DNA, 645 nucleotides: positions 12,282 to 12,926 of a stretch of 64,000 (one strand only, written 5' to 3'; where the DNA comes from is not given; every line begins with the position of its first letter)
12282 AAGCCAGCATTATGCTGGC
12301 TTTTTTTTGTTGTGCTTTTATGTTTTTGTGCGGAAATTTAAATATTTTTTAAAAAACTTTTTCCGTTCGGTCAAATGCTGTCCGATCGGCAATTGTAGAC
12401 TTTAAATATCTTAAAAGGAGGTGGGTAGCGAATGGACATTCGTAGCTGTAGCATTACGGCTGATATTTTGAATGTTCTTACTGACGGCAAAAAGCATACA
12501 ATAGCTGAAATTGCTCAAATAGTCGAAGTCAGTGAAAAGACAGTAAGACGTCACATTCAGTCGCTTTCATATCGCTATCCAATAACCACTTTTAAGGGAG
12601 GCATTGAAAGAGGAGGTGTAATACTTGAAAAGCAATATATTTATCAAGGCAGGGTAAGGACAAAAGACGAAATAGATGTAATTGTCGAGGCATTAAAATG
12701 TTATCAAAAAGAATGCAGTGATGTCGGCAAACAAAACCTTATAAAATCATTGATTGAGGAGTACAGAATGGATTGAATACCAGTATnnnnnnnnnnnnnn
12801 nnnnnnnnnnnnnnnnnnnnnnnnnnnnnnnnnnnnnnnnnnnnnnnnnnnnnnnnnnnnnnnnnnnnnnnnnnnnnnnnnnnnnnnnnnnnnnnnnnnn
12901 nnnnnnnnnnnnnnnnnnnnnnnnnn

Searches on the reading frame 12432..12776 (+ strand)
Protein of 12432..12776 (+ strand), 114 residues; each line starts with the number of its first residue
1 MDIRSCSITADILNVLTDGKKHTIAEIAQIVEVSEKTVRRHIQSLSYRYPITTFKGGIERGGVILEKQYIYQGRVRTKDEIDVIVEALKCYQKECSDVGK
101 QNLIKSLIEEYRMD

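Call 46: search_protein_families(library=pfam, proteins=[window:12432-12776:+], max_evalue=0.01)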
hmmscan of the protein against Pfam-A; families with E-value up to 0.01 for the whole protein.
window:12432-12776:+ (114 aa): 17 families
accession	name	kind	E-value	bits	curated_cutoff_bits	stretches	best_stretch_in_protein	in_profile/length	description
PF08279.18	HTH_11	-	1.7e-07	31.5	25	1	11-53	4-48/55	HTH domain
PF08220.18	HTH_DeoR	-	7.9e-07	29.2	21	1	11-59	4-52/57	DeoR-like helix-turn-helix domain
PF13412.12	HTH_24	-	3.9e-05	23.6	21.9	1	11-45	7-41/48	Winged helix-turn-helix DNA-binding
PF01022.26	HTH_5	-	6.4e-05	23.2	22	1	11-45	6-39/47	Bacterial regulatory protein, arsR family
PF08281.18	Sigma70_r4_2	-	0.00014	21.9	25.7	1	20-43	25-48/54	Sigma-70, region 4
PF04545.22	Sigma70_r4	-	0.00059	19.7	24.1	1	16-42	15-41/50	Sigma-70, region 4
PF00196.25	GerE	-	0.00061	19.8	23.5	1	11-45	9-41/57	Bacterial regulatory proteins, luxR family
PF12840.13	HTH_20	-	0.00069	20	27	1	10-45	7-42/51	Helix-turn-helix domain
PF13551.12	HTH_29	-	0.00085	19.8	28.1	1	19-44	12-35/64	Winged helix-turn helix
PF02082.26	Rrf2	-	0.00091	19.8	30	1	14-68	16-68/132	Iron-dependent Transcriptional regulator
PF09339.16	HTH_IclR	-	0.00094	19.4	22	1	8-47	4-44/52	IclR helix-turn-helix domain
PF13518.12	HTH_28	-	0.0034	17.9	25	1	21-43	12-34/52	Helix-turn-helix domain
PF21476.4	PF0610-like_N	-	0.0044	17.7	33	1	12-44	6-37/50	PF0610-like, N-terminal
PF12728.13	HTH_17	-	0.0062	17.2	27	0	23-44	3-24/51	Helix-turn-helix domain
PF13542.12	HTH_Tnp_ISL3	-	0.0064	16.4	27.4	1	20-40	25-45/51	Helix-turn-helix domain of transposase family ISL3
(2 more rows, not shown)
